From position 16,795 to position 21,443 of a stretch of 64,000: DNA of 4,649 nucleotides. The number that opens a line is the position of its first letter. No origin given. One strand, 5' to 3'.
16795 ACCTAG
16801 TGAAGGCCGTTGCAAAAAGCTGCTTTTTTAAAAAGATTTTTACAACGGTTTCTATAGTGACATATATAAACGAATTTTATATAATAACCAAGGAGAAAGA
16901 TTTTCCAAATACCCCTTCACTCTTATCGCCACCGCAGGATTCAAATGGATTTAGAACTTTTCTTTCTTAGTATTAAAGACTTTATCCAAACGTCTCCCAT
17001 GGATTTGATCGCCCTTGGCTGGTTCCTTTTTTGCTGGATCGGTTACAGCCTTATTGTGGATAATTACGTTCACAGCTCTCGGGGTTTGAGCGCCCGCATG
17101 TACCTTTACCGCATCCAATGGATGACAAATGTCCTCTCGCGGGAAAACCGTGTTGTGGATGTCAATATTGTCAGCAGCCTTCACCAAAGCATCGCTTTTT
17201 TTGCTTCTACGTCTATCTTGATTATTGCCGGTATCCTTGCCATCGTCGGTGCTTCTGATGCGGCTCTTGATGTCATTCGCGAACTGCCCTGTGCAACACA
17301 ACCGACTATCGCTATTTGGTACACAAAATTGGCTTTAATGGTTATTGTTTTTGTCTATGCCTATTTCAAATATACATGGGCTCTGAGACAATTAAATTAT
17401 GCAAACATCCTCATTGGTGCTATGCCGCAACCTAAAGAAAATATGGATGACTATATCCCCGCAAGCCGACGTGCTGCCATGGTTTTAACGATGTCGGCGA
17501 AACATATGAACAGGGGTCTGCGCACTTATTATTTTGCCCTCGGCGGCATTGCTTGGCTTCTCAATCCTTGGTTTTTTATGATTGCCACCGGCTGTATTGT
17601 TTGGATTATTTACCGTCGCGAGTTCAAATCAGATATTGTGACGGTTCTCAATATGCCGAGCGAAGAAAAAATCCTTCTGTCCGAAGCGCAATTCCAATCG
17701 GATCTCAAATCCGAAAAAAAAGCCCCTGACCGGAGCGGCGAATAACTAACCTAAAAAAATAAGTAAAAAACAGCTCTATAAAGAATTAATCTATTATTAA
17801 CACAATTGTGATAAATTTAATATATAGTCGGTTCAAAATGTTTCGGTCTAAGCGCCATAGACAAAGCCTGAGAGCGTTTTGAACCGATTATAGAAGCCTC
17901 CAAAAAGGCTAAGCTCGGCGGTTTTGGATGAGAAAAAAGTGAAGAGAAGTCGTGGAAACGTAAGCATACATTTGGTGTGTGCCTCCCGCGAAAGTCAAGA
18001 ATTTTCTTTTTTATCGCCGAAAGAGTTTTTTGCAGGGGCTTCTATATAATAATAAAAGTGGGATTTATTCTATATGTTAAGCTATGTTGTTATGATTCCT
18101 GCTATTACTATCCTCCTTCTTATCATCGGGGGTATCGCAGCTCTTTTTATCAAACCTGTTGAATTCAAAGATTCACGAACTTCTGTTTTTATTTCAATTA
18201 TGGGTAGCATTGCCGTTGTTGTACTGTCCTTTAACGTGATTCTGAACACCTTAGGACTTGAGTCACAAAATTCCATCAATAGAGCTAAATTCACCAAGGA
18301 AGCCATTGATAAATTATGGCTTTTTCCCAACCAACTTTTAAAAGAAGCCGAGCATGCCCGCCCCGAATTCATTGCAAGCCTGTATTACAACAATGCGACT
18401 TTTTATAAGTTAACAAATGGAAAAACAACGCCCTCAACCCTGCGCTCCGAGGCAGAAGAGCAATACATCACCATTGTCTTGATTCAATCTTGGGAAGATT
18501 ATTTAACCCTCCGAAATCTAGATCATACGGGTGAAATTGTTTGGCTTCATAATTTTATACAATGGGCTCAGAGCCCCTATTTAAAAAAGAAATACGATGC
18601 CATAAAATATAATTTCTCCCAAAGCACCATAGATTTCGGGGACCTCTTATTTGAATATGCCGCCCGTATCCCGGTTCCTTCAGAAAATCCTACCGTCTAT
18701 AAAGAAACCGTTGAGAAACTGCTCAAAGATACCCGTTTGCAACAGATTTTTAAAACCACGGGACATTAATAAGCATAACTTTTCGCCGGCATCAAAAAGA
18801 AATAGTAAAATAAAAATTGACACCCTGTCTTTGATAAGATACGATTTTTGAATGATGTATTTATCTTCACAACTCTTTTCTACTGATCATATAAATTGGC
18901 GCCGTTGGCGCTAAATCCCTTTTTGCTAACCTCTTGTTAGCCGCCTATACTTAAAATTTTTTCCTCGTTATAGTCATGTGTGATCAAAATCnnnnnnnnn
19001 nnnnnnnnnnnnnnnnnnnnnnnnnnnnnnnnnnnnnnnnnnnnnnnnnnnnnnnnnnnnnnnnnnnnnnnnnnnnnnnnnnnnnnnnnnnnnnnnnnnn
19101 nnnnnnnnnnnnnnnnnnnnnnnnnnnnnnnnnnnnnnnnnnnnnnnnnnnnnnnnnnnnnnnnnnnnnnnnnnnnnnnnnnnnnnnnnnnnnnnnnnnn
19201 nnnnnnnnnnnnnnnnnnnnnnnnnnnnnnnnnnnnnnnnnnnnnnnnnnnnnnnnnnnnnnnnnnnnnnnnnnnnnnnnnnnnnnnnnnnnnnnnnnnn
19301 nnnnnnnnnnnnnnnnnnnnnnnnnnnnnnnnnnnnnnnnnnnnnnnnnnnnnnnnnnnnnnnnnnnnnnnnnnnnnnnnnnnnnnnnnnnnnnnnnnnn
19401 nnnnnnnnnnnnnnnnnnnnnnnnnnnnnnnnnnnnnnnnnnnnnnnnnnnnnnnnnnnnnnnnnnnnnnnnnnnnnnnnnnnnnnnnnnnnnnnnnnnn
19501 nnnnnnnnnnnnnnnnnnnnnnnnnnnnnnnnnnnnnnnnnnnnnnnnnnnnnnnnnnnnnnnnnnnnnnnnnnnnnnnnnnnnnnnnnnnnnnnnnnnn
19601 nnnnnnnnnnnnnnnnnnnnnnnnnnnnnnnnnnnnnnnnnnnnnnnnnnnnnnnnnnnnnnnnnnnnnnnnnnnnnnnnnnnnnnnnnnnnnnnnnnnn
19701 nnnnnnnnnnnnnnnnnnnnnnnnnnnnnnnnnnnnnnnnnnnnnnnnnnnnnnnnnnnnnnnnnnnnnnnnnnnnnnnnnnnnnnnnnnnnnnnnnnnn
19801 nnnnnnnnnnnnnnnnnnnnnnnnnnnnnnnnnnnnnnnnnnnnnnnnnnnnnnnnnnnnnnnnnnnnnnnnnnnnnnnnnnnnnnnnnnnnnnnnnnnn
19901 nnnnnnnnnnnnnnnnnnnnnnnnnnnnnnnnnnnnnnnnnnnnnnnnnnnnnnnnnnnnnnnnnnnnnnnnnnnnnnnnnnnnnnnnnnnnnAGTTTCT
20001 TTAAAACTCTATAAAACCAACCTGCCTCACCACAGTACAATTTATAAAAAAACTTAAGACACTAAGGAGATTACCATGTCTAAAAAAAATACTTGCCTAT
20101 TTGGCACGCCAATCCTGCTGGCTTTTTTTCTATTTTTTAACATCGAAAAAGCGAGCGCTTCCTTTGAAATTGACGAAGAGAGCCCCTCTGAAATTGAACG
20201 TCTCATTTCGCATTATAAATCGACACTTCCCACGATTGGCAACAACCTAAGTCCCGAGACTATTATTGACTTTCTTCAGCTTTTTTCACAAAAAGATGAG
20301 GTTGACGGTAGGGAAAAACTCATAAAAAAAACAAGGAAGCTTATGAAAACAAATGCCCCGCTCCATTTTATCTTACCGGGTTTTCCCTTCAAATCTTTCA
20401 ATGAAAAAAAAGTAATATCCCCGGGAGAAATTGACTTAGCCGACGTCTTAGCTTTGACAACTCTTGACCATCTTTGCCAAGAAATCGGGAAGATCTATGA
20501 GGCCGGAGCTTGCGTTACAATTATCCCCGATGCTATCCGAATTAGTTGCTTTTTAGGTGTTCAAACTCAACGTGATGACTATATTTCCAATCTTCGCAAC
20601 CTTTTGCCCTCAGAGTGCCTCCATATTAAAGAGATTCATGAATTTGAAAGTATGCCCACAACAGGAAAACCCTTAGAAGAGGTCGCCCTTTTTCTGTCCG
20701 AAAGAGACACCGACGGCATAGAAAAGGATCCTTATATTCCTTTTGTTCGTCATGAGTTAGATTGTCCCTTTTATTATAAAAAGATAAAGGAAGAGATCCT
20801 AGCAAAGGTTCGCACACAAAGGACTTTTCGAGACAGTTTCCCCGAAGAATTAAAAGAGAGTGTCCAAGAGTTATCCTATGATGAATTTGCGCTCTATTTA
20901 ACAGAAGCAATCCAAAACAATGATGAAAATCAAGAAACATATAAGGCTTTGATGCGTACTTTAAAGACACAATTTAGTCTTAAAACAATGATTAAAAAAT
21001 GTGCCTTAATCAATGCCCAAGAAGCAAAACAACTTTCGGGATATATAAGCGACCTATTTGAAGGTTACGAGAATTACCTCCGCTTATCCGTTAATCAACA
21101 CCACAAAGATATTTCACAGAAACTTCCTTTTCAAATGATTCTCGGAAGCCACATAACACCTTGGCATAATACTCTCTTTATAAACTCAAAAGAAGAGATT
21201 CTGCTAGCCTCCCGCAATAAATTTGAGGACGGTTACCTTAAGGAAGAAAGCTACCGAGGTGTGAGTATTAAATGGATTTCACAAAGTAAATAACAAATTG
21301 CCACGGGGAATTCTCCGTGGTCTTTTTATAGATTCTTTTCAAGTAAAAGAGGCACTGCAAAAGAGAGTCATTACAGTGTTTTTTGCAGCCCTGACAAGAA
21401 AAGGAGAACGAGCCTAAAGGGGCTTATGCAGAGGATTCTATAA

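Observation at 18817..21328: Tandem, divergent DIT1/PvcA (isonitrile-synthase family) paralogues that both carry Sec signal peptides, with no PvcB/IsnB-type partner nearby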

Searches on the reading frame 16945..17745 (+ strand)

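Call 3: search_protein_families(library=pfam, proteins=[window:16945-17745:+], max_evalue=1)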
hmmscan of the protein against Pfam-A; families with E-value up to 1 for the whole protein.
window:16945-17745:+ (266 aa): 2 families
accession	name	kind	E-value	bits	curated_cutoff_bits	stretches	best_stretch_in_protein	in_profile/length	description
PF04654.17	DUF599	-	6e-59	199.4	27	1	22-230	1-210/211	Protein of unknown function, DUF599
PF04956.18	TrbC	-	0.13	12.9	27.9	1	74-105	43-74/98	TrbC/VIRB2 pilin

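Call 4: search_protein_families(library=ncbifam, proteins=[window:16945-17745:+], max_evalue=1)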
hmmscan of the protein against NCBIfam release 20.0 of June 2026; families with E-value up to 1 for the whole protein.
window:16945-17745:+ (266 aa): 0 families

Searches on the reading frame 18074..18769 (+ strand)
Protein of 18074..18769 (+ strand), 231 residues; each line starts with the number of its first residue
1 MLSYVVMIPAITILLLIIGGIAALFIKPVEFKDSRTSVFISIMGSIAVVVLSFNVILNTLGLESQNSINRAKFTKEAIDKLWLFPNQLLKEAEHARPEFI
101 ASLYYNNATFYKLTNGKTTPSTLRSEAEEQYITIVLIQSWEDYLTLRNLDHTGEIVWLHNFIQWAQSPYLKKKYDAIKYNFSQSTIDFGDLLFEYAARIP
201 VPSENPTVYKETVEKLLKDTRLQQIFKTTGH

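Call 3: search_protein_families(library=pfam, proteins=[window:18074-18769:+], max_evalue=1)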
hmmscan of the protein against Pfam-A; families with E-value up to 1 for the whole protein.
window:18074-18769:+ (231 aa): 1 family
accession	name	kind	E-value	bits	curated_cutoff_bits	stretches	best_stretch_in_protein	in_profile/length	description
PF19058.5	DUF5754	-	0.11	13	27.4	1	167-192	6-29/49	Family of unknown function (DUF5754)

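Call 4: search_protein_families(library=ncbifam, proteins=[window:18074-18769:+], max_evalue=1)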
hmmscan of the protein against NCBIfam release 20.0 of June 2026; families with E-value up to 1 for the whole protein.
window:18074-18769:+ (231 aa): 0 families

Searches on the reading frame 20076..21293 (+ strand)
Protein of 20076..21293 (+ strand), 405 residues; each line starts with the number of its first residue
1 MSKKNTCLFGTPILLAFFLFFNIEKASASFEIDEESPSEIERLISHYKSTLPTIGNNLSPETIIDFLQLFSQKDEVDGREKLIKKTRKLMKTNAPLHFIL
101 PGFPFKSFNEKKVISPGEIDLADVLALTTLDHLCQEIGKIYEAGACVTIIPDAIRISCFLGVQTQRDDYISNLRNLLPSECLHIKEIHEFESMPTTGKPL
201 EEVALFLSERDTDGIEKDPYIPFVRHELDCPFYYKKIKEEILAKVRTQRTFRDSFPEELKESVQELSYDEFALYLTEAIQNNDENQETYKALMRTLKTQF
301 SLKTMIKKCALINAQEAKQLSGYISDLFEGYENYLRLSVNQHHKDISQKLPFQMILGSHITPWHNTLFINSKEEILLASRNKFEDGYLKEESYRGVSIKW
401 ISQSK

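Call 3: search_protein_families(library=pfam, proteins=[window:20076-21293:+], max_evalue=1)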
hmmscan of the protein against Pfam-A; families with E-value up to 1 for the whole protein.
window:20076-21293:+ (405 aa): 2 families
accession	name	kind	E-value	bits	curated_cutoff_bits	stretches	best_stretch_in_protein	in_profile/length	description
PF05141.17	DIT1_PvcA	-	1.7e-30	106.9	26.4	1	88-385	3-267/273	Pyoverdine/dityrosine biosynthesis protein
PF00817.25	IMS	-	0.1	12.9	23.2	1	251-304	79-132/148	impB/mucB/samB family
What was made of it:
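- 20076..21293 (+): Gene B: 405-aa B-type exported isonitrile-synthase-fold protein (PF05141), longer than the 273-position Pfam profile because of extra helices (about residues 230-300). Pfam E 1.7e-30 over residues 88-385 (call 3).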

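Call 4: search_protein_families(library=ncbifam, proteins=[window:20076-21293:+], max_evalue=1)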
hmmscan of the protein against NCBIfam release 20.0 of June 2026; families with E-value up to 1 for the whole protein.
window:20076-21293:+ (405 aa): 2 families
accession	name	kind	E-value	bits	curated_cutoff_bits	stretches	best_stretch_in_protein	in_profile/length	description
NF045653.1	TyIsonSynPvcA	equivalog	1.9e-11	43.4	600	1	83-177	43-137/315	L-tyrosine isonitrile synthase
NF047978.1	AM410Fam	equivalog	0.23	10.6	700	0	54-92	130-168/419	AM410 family tick-upregulated protein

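Call 6: find_homologous_proteins(query=window:20076-21293:+)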
Query window:20076-21293:+ (405 aa): 11 proteins with E <= 0.001 among 6090 candidates.
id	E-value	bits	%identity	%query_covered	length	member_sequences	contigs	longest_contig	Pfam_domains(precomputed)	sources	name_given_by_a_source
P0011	1.0e-240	816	90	100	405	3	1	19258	PF05141.18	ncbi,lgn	-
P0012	1.9e-183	628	68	100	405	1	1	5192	PF05141.18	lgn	-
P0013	8.7e-182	622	68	100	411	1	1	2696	PF05141.18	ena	-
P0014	1.7e-125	437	66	74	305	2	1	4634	PF05141.18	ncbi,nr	ncbi:MAG TPA: hypothetical protein DD412_06125, partial [Holosporales bacterium]|nr:hypothetical pro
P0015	4.0e-107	377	68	62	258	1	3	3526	PF05141.18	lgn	-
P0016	4.1e-86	307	41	100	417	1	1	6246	PF05141.18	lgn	-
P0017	2.9e-58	216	34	91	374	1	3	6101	PF05141.18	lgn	-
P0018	1.9e-17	81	29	82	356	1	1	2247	PF05141.18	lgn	-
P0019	4.3e-12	64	40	27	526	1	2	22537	PF00440.30,PF05141.18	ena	-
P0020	5.3e-7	47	45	17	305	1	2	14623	PF05141.18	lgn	-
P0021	1.5e-4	39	36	22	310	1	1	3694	PF05141.18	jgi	jgi:L-tyrosine isonitrile synthase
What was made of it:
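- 20076..21293 (+): It is 90% identical to P0011 and 66% to UBA9215 DD412_06125 (call 6).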

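Call 10: search_solved_structures(query=window:20076-21293:+, max_evalue=10, show_alignments=2)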
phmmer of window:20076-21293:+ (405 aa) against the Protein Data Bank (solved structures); distinct sequences matched with E-value up to 10: 3.
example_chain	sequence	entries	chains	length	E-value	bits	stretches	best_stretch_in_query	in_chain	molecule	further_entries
3e59_A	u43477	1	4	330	9.6e-11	44.4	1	69-153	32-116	Pyoverdine biosynthesis protein PvcA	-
9dhm_A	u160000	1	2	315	3.4e-07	32.7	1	83-161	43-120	L-tyrosine/L-tryptophan isonitrile synthase family protein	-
9dh4_A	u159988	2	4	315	3.4e-07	32.7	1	83-161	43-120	L-tyrosine/L-tryptophan isonitrile synthase family protein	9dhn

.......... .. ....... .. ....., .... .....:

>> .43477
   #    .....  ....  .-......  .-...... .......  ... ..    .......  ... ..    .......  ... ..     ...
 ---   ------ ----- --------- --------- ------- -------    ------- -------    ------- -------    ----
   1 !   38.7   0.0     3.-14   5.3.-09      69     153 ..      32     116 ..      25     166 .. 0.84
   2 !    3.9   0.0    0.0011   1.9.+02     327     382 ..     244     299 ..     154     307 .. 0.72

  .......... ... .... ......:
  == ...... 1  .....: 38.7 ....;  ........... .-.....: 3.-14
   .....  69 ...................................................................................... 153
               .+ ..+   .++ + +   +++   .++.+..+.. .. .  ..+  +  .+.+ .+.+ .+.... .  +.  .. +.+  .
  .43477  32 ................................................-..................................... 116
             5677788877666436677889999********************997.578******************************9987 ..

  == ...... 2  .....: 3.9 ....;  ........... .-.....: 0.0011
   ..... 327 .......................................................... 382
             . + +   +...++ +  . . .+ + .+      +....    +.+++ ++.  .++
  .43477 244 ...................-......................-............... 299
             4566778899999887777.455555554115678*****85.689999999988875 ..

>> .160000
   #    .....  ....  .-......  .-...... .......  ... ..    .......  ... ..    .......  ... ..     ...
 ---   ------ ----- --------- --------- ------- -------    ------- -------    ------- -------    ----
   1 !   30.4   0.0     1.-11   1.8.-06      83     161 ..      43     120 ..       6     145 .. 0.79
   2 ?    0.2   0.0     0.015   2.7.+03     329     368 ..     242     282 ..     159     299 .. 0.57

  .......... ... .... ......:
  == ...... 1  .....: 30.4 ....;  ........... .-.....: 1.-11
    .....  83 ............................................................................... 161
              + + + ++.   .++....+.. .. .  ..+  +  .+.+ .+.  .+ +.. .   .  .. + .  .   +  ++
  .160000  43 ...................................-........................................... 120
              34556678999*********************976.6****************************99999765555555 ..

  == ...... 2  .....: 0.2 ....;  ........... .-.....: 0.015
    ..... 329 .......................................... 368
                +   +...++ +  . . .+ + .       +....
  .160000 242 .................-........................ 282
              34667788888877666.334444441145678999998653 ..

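Call 18: find_encoding_contigs(protein=P0016, flank=10000, max_places=3)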
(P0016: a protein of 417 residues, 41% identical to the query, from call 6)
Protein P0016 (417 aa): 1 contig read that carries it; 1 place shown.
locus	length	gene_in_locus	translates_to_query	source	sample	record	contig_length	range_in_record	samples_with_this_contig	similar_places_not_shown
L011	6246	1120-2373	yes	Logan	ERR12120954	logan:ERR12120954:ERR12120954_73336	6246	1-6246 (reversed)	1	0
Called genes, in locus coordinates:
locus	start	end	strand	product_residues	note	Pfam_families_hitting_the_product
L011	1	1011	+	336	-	?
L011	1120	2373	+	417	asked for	PF05141:DIT1_PvcA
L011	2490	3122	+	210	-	-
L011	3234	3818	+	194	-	PF00226:DnaJ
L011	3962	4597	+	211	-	-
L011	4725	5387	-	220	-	PF02223:Thymidylate_kin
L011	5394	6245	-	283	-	?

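Call 59: predict_structure(alignment_id=A4)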
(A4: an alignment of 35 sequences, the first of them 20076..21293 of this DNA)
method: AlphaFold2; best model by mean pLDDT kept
length: 405 residues; sequences in the alignment: 35
mean_pLDDT: 92.5   pTM: 0.86
mean pLDDT of the five models: 92.5, 92.5, 91.2, 91.2, 91.0
residues with pLDDT >= 90: 341; 70-90: 40; 50-70: 19; < 50: 5
segments of 3 or more residues with pLDDT < 50: none
pLDDT, mean of each block of 10 residues (from residue 1): 53 76 57 72 97 97 97 90 98 98 96 96 98 98 98 97 97 97 97 95 96 91 96 95 96 97 96 97 94 94 94 96 96 96 92 95 96 92 90 97 89
secondary structure, 60 per line:
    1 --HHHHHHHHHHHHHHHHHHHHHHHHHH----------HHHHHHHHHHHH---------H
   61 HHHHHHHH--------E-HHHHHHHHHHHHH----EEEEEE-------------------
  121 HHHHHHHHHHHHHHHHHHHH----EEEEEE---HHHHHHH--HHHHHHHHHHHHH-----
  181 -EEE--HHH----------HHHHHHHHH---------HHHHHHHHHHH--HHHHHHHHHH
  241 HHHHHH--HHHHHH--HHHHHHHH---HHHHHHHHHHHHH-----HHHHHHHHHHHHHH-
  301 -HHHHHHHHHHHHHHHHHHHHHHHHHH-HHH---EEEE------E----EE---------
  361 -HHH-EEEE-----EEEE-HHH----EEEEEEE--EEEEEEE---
elements in order: H3-28 H39-50 H60-68 H79-91 E96-101 H121-140 E145-150 H154-160 H163-175 E182-184 H200-208 H218-228 H231-246 H249-254 H257-264 H268-280 H286-299 H302-327 E335-338 E366-369 E375-378 E387-393 E396-402

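Call 66: fold_search(model_id=the predicted structure, library=pdb)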
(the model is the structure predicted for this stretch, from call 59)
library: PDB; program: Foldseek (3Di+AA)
matches with E <= 10: 456; with E <= 0.001: 8
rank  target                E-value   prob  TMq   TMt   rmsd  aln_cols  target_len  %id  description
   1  9dhm_A                3.2e-13  1.00  0.47  0.60  14.4       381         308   16  Crystal structure of PIsnA complexed with an isonitrile product (released 2025-07-16)
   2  3e59_A                3.6e-13  1.00  0.48  0.61  15.1       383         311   17  Crystal structure of the PvcA (PA2254) protein from Pseudomonas aeruginosa (released 2008-10-14)
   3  3e59_B                4.4e-13  1.00  0.50  0.65  13.2       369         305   18  Crystal structure of the PvcA (PA2254) protein from Pseudomonas aeruginosa (released 2008-10-14)
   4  9dh4_B                8.5e-13  1.00  0.47  0.59  14.8       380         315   16  Crystal structure of PIsnA complexed with L-Tyrosine (released 2025-07-16)
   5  3e59_D                1.3e-12  1.00  0.52  0.65  12.9       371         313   18  Crystal structure of the PvcA (PA2254) protein from Pseudomonas aeruginosa (released 2008-10-14)
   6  3e59_C                3.1e-12  1.00  0.54  0.71  12.8       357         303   17  Crystal structure of the PvcA (PA2254) protein from Pseudomonas aeruginosa (released 2008-10-14)
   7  9dhm_B                3.3e-12  1.00  0.48  0.61  13.5       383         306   17  Crystal structure of PIsnA complexed with an isonitrile product (released 2025-07-16)
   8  9dh4_A                1.5e-11  1.00  0.48  0.62  14.4       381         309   16  Crystal structure of PIsnA complexed with L-Tyrosine (released 2025-07-16)
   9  2j5b_A                7.3e-03  0.96  0.22  0.26  20.1       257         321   11  Structure of the Tyrosyl tRNA synthetase from Acanthamoeba polyphaga Mimivirus complexed with tyrosynol (released 2007-09-25)
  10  7ros_B                1.7e-02  0.84  0.21  0.24  19.4       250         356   10  Plasmodium falciparum tyrosyl-tRNA synthetase in complex with ML901-Tyr (released 2022-06-08)
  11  7sc6_A                1.7e-02  0.75  0.20  0.23  19.8       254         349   12  tRNA-like Structure from Brome Mosaic Virus Bound to Tyrosyl-tRNA Synthetase from Phaseolus vulgaris. Conformation: Bo (released 2021-12-01)
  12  2j5b_B                1.8e-02  0.60  0.23  0.28  25.8       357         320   11  Structure of the Tyrosyl tRNA synthetase from Acanthamoeba polyphaga Mimivirus complexed with tyrosynol (released 2007-09-25)
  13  9cll_A                1.9e-02  0.84  0.23  0.26  17.7       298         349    9  Plasmodium falciparum tyrosyl-tRNA synthetase in complex with ML471-Tyr (released 2024-11-27)
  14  3p0h_B                2.0e-02  0.38  0.17  0.12  24.2       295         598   10  Leishmania major Tyrosyl-tRNA synthetase in complex with fisetin, cubic crystal form (released 2011-03-23)
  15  9cll_B                3.4e-02  0.80  0.22  0.25  19.7       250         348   11  Plasmodium falciparum tyrosyl-tRNA synthetase in complex with ML471-Tyr (released 2024-11-27)
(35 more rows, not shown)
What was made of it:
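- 20076..21293 (+): AlphaFold pLDDT 92.5, and the top PDB matches are PIsnA and PvcA with E about 3e-13 (calls 59, 66).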
